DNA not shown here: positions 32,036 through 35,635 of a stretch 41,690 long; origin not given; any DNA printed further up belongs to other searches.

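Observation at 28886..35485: Giant AglB: a full-length STT3 oligosaccharyltransferase fused to about 1,290 aa of sequon-rich beta-sandwich repeats with a second membrane anchor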

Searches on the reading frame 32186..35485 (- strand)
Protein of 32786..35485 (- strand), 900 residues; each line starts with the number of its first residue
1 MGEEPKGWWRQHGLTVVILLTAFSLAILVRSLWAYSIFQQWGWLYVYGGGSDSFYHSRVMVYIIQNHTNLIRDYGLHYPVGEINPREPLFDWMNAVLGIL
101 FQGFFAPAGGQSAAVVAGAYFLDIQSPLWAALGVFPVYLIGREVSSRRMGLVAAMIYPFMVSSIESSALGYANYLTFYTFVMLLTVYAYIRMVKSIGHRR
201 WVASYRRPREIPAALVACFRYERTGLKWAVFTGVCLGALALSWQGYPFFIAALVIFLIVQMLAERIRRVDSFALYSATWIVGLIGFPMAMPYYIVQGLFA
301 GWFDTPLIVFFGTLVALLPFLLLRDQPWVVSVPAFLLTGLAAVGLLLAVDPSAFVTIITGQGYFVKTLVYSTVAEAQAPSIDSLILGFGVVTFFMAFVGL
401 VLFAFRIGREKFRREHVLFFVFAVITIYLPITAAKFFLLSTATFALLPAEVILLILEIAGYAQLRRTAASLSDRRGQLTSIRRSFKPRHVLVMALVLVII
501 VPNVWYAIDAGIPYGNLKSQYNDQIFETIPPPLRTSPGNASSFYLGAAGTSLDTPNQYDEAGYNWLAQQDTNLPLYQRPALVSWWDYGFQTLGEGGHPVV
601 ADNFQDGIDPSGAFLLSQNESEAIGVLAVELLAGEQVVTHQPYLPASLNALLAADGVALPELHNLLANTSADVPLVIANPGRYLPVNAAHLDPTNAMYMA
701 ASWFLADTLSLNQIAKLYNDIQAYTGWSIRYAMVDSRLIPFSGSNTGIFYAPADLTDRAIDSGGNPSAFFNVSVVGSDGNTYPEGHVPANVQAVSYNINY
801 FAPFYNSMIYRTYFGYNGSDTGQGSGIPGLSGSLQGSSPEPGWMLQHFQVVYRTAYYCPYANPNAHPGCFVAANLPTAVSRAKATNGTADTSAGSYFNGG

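Call 54: search_protein_representatives(protein=window:32786-35485:-)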
Query: 900 residues. Proteins with E-value up to 0.001 (for the whole library): 567; up to 1e-10: 416; up to 1e-30: 277. The best 150 are listed.
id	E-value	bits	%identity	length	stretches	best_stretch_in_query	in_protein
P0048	0.0e+00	1324.8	66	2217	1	1-898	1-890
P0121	0.0e+00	1243.7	62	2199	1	5-900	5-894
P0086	0.0e+00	1223.7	62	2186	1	3-900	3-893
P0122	0.0e+00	1223.5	62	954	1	5-900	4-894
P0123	0.0e+00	1149.9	59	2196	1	3-900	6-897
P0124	0.0e+00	1088.0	56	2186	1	5-900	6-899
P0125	2.7e-226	770.3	44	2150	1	7-899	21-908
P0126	3.3e-205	700.6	64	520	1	7-525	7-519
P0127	7.8e-202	689.4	65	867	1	417-900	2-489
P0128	2.4e-199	681.1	40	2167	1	8-894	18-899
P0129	4.2e-196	670.4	63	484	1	314-797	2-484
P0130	4.7e-193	660.4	76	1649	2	555-900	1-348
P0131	1.1e-175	602.9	65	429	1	6-434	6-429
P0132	4.9e-165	567.6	48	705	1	185-827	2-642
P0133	1.9e-159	549.1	36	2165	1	10-898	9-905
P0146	7.8e-152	523.9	33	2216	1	10-898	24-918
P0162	3.9e-140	485.2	33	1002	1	9-898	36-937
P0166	3.1e-139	482.2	32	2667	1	3-891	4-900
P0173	3.3e-136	472.3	33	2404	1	12-863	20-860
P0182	4.4e-128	445.4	33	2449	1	8-893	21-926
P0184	1.3e-126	440.5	35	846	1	7-779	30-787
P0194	1.6e-122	427.0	34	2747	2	12-450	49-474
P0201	1.7e-117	410.3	31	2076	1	20-878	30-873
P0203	2.1e-116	406.7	32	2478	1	14-863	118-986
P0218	3.5e-109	382.8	34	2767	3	9-457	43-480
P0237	2.6e-96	340.2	32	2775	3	6-456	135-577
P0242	3.2e-92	326.7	29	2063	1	17-888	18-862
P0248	1.6e-89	317.8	34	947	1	50-853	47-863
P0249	2.0e-89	317.5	33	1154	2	5-635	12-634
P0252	2.2e-84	300.8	32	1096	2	6-628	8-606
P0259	7.7e-77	275.8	32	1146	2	14-631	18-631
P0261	1.1e-75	272.0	32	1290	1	14-854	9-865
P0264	6.2e-74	266.2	32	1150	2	14-645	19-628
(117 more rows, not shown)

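Call 55: list_cluster_members(proteins=[P0125, P0128, P0133, P0146, P0166, P0194, P0218, P0237, P0242, P0261])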
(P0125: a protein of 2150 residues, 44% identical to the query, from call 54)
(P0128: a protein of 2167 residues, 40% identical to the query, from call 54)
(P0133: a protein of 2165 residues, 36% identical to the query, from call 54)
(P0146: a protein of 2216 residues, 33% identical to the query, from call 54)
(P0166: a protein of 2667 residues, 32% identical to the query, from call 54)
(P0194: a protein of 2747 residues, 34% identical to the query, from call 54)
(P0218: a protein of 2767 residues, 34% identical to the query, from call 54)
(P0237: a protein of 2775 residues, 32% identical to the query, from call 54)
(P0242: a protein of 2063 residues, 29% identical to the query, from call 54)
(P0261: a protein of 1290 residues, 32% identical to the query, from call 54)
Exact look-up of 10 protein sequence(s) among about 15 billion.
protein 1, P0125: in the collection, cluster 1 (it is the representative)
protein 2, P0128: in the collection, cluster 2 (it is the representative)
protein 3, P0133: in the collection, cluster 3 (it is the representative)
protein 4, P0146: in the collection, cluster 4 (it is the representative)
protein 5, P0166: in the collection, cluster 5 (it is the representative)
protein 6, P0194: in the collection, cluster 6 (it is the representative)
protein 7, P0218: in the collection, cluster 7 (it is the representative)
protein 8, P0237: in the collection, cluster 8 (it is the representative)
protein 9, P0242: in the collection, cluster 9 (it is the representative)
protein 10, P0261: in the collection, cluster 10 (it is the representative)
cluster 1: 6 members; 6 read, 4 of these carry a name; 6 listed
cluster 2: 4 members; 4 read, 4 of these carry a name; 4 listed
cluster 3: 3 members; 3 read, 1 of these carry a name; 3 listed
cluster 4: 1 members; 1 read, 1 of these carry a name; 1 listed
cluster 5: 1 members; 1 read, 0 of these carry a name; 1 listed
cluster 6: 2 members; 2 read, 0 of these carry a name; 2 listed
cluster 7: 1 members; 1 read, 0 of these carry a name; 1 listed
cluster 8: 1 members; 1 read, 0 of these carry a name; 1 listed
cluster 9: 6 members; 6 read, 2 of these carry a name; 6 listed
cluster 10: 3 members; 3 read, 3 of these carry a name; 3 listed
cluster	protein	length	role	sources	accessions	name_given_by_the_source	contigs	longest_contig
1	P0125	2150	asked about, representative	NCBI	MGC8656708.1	MAG: carboxypeptidase regulatory-like domain-containing protein [Thermoplasmata archaeon]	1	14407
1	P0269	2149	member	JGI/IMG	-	dolichyl-diphosphooligosaccharide--protein glycosyltransferase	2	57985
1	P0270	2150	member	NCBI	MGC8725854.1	MAG: carboxypeptidase regulatory-like domain-containing protein [Thermoplasmata archaeon]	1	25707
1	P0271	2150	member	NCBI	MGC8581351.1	MAG: carboxypeptidase regulatory-like domain-containing protein [Thermoplasmata archaeon]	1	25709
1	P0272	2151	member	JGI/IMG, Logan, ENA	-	-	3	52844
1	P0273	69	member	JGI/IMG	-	-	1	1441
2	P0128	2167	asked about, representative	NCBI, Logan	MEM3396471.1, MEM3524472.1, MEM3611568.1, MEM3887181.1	MAG: carboxypeptidase regulatory-like domain-containing protein [Thermoplasmata archaeon]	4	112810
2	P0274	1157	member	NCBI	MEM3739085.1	MAG: carboxypeptidase regulatory-like domain-containing protein, partial [Thermoplasmata ...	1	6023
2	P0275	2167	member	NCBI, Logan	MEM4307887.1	MAG: carboxypeptidase regulatory-like domain-containing protein [Thermoplasmata archaeon]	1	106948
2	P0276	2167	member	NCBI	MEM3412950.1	MAG: carboxypeptidase regulatory-like domain-containing protein [Thermoplasmata archaeon]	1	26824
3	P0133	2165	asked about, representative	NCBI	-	-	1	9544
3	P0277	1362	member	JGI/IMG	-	dolichyl-diphosphooligosaccharide--protein glycosyltransferase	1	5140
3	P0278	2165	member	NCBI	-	-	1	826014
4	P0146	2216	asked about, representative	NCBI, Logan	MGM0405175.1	MAG: carboxypeptidase regulatory-like domain-containing protein [Thermoplasmatota ...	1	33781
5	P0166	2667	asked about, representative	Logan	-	-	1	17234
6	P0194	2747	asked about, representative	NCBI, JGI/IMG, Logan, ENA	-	-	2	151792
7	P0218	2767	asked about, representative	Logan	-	-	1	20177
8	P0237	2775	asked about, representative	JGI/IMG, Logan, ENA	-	-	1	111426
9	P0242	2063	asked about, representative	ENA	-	-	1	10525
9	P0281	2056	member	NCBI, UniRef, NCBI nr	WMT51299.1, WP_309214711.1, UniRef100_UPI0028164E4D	MAG: glycosyltransferase family 39 protein [Ferroplasma sp.] | carboxypeptidase regulatory-like domain-containing protein n=1 Tax=Ferroplasma sp. ... | carboxypeptidase regulatory-like domain-containing protein [Ferroplasma sp.]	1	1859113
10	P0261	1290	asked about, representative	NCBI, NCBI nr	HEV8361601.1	MAG TPA: STT3 domain-containing protein [Candidatus Thermoplasmatota archaeon] | STT3 domain-containing protein [Candidatus Thermoplasmatota archaeon]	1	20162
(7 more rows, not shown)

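Call 58: find_homologous_proteins(query=P0281, max_evalue=1e-10)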
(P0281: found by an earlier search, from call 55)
Query P0281 (2056 aa): 137 proteins with E <= 1e-10 among 8000 candidates; the best 120 are listed.
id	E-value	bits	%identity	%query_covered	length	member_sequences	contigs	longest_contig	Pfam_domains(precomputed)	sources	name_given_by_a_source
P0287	0.0e+0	4193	93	100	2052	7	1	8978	PF13620.13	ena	-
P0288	0.0e+0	4069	90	100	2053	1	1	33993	PF13620.13,PF11992.14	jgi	jgi:asparagine N-glycosylation enzyme membrane subunit Stt3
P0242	0.0e+0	4005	89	100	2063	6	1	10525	PF13620.13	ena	-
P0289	0.0e+0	3635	80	100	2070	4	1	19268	PF13620.13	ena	-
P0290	0.0e+0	3382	75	100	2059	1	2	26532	PF13620.13,PF22904.4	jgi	jgi:dolichyl-diphosphooligosaccharide--protein glycosyltransferase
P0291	0.0e+0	3373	74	100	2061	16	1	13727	PF13620.13,PF22904.4,PF17210.10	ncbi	-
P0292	0.0e+0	3352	75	100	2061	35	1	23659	PF13620.13,PF28587.1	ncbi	-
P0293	0.0e+0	3319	74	100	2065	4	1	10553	PF13620.13,PF22904.4,PF17210.10,PF11992.14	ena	-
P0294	0.0e+0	3313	74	100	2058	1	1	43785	PF13620.13,PF22904.4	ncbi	-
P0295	0.0e+0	3309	74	100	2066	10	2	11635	PF02516.21,PF13620.13,PF22904.4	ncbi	-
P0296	0.0e+0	3189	71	100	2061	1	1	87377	PF13620.13,PF22904.4,PF17210.10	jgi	jgi:asparagine N-glycosylation enzyme membrane subunit Stt3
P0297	0.0e+0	2607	66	76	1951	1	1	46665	PF13620.13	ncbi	-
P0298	0.0e+0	2427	69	80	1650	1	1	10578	PF13620.13,PF22904.4,PF17210.10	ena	-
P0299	0.0e+0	2083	51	100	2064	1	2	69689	PF13620.13,PF13231.13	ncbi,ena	-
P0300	0.0e+0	2081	51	100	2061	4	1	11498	PF13620.13,PF13231.13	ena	-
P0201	0.0e+0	1215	37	99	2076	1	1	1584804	PF13231.13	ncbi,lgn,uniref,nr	ncbi:TVG1271204 [Thermoplasma volcanium GSS1]|uniref:dolichyl-phosphooligosaccharide-protein glycotr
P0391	1.2e-192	661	28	99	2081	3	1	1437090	PF10670.16,PF13715.13,PF02516.21,PF07210.19,PF20598.5,PF13620.13,PF13231.13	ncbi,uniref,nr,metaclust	ncbi:putative membrane protein, required for N-linked glycosylation [Aciduliprofundum sp. MAR08-339]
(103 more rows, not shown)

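Call 66: predict_structure(alignment_id=A2)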
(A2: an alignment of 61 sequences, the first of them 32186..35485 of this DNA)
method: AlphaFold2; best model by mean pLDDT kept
length: 1100 residues; sequences in the alignment: 61
mean_pLDDT: 78.8   pTM: 0.68
mean pLDDT of the five models: 78.8, 77.3, 76.4, 74.3, 71.9
residues with pLDDT >= 90: 283; 70-90: 557; 50-70: 186; < 50: 74
segments of 3 or more residues with pLDDT < 50: 1-3, 165-171, 359-379, 514-517, 544-558, 603-608, 686-688, 745-749, 755-757
pLDDT, mean of each block of 10 residues (from residue 1): 61 88 86 69 63 76 84 78 75 92 87 90 84 93 92 88 51 75 94 90 84 89 93 94 80 91 86 93 94 78 83 89 83 84 81 62 43 41 68 87 90 92 85 68 90 84 74 61 77 77 67 51 67 64 46 42 86 87 70 82 52 81 91 86 88 92 73 58 50 65 88 92 91 77 52 50 59 84 77 78 79 72 64 55 82 90 80 89 91 77 90 89 87 89 91 93 84 82 90 86 88 85 77 91 84 89 85 88 82 82
secondary structure, 60 per line:
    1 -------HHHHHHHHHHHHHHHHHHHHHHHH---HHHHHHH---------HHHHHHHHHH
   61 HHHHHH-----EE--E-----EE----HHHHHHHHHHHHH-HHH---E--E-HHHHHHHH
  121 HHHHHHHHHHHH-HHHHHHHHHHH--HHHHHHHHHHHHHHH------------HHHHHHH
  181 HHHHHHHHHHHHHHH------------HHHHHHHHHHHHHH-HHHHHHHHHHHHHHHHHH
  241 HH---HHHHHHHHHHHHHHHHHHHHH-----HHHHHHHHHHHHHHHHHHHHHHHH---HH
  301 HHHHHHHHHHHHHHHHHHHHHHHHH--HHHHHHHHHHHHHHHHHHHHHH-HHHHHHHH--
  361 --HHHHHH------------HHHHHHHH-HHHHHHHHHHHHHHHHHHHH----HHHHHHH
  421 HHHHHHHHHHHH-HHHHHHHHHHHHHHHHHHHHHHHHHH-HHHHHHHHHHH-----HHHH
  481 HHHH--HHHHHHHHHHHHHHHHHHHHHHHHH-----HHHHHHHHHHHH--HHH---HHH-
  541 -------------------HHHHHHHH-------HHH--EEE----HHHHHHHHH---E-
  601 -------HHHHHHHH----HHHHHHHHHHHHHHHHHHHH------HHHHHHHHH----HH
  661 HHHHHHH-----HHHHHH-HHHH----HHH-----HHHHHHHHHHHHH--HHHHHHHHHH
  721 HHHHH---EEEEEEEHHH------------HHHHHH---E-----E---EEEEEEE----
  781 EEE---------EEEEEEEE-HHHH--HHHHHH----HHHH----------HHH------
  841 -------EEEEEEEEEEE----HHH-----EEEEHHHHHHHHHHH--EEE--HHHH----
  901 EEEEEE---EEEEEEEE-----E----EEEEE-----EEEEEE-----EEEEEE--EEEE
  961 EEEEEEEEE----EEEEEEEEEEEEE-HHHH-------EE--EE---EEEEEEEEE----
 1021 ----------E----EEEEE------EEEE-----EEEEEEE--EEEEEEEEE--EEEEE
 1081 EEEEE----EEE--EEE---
elements in order (helices of 4 or more, strands of 3 or more residues): H8-31 H35-41 H51-66 H88-100 H113-132 H134-144 H147-161 H174-195 H208-221 H223-242 H246-266 H272-295 H299-325 H328-349 H351-358 H363-368 H381-388 H390-409 H414-432 H434-459 H461-471 H477-484 H487-511 H517-528 H560-567 E580-582 H587-595 H608-615 H620-639 H646-654 H659-667 H673-678 H680-683 H696-708 H711-725 E729-735 H751-756 E770-776 E781-783 E793-800 H802-805 H808-813 H818-821 E848-858 E871-874 H875-885 E888-890 H893-896 E901-906 E910-917 E928-932 E938-943 E949-954 E957-969 E974-986 H988-991 E1008-1016 E1036-1040 E1047-1050 E1056-1062 E1065-1073 E1076-1085 E1090-1092 E1095-1097
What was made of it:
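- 33953..35485 (-): GT-C membrane domain, aa 1-511, about 13 TM helices. It holds the EL1 acidic motif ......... (aa 48-56, nt 35318-35344; D52 invariant) and the EL5 TVAE motif (aa 372-375, nt 34361-34372; E375 invariant). AF2 model (call 66).
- On AglB/STT3/PglB oligosaccharyltransferase (GT-C, GT66): The AF2 model of aa 1-1100 has pLDDT 79 (call 66).
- D1-D2 are highly conserved and are modelled together with the core in one model (pTM 0.68; call 66).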

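Call 68: fold_search(model_id=the predicted structure, library=pdb)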
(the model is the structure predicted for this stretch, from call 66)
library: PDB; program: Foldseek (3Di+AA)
matches with E <= 10: 616; with E <= 0.001: 30
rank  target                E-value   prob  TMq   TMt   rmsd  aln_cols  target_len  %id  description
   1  7e9s_A                3.1e-21  1.00  0.53  0.65  11.6      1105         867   13  Archaeal oligosaccharyltransferase AglB from Archaeoglobus fulgidus in complex with an inhibitory peptide and a dolich (released 2021-09-08)
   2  3wak                  3.0e-20  1.00  0.48  0.60  13.1      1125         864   13  Crystal structure of the Archaeoglobus fulgidus oligosaccharyltransferase (O29867_ARCFU) in the apo form (released 2013-10-30)
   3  5gmy_A                3.3e-18  1.00  0.48  0.61  12.6      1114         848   12  Crystal structure of the Archaeoglobus fulgidus oligosaccharyltransferase (O29867_ARCFU) tethered with an acceptor pep (released 2017-02-01)
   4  3waj                  7.8e-18  1.00  0.45  0.61  13.5      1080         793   13  Crystal structure of the Archaeoglobus fulgidus oligosaccharyltransferase (O29867_ARCFU) complex with Zn and sulfate (released 2013-10-30)
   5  9n9j_I                4.8e-14  1.00  0.39  0.59   7.9       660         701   17  Structure of a GRP94 folding intermediate engaged with a CCDC134- and FKBP11-bound secretory translocon (released 2025-11-19)
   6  8b6l_I                7.1e-14  1.00  0.39  0.60   7.0       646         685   18  Subtomogram average of the human Sec61-TRAP-OSTA-translocon (released 2022-12-07)
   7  6s7o_A                4.3e-12  1.00  0.41  0.64  10.0       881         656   14  Cryo-EM structure of human oligosaccharyltransferase complex OST-A (released 2019-12-18)
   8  6s7t_A                1.4e-11  1.00  0.43  0.63   9.1       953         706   14  Cryo-EM structure of human oligosaccharyltransferase complex OST-B (released 2019-12-18)
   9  8pn9_A                3.1e-11  1.00  0.41  0.64   9.7       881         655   13  Structure of human oligosaccharyltransferase OST-A complex bound to NGI-1 (released 2024-05-08)
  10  8agc_A                4.5e-11  1.00  0.40  0.61   9.8       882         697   14  Structure of yeast oligosaccharylransferase complex with lipid-linked oligosaccharide and non-acceptor peptide bound (released 2022-12-07)
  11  6ftg_5                5.5e-11  1.00  0.34  0.55   7.5       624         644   17  Subtomogram average of OST-containing ribosome-translocon complexes from canine rough microsomal membranes (released 2018-03-21)
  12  7oci_F                1.2e-10  1.00  0.38  0.61  11.0       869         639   14  Cryo-EM structure of yeast Ost6p containing oligosaccharyltransferase complex (released 2022-02-16)
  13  8age_A                1.4e-10  1.00  0.38  0.61  10.8       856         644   14  Structure of yeast oligosaccharylransferase complex with acceptor peptide bound (released 2022-12-07)
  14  8agb_A                1.9e-10  1.00  0.38  0.62  11.3       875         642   14  Structure of yeast oligosaccharylransferase complex with lipid-linked oligosaccharide bound (released 2022-12-07)
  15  6ezn_F                3.2e-09  1.00  0.38  0.61  11.2       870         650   13  Cryo-EM structure of the yeast oligosaccharyltransferase (OST) complex (released 2018-01-17)
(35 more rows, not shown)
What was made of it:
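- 33953..35485 (-): Foldseek best hit is AfAglB-L 7e9s_A, E 3e-21, TM 0.65 (call 68).
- On AglB/STT3/PglB oligosaccharyltransferase (GT-C, GT66): Foldseek top hits are AfAglB-L (E 3e-21, TM 0.65), then human and yeast STT3, then PglB (call 68).
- Closest known: Archaeoglobus fulgidus AglB-L. Same: The GT-C 13-TM fold plus an extracellular globular domain, with TM-score 0.65 over the whole chain (call 68).
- Closest known: Archaeoglobus fulgidus AglB-L. Different: The solved chains are 793-867 residues (call 68) and stop after the globular domain.
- The AF2 core model's top Foldseek hits are AfAglB-L (E 3e-21, TM 0.65), then human and yeast STT3, then PglB (call 68).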

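Call 69: find_encoding_contigs(protein=P0201, flank=6000, max_places=1)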
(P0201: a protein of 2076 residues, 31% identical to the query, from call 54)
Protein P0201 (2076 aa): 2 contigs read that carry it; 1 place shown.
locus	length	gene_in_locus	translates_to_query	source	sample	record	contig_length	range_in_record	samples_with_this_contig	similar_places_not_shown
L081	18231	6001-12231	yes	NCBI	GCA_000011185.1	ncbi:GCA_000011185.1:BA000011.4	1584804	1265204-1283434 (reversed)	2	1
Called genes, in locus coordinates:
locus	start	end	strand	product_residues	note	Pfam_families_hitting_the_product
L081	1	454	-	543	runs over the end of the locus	PF00133:tRNA-synt_1, PF01406:tRNA-synt_1e (faint), PF09334:tRNA-synt_1g, PF19303:Anticodon_3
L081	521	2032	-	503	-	PF01921:tRNA-synt_1f, PF19269:Anticodon_2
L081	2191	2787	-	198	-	PF00156:Pribosyltran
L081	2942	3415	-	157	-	PF04677:CwfJ_C_1 (weak), PF11969:DcpS_C, PF01230:HIT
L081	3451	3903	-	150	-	PF00583:Acetyltransf_1, PF13420:Acetyltransf_4, PF13673:Acetyltransf_10, PF13508:Acetyltransf_7, PF08445:FR47 (weak)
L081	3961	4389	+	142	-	PF01467:CTP_transf_like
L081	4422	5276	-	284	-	PF02649:GCHY-1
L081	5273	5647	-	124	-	PF01920:Prefoldin_2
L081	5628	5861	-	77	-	PF09341:Pcc1 (weak)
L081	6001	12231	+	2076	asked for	PF13231:PMT_2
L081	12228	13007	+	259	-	PF07705:CARDB (weak)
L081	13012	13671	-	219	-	-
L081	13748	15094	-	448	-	PF01368:DHH, PF02272:DHHA1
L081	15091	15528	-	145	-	PF08069:Ribosomal_S13_N, PF00312:Ribosomal_S15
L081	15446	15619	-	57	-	-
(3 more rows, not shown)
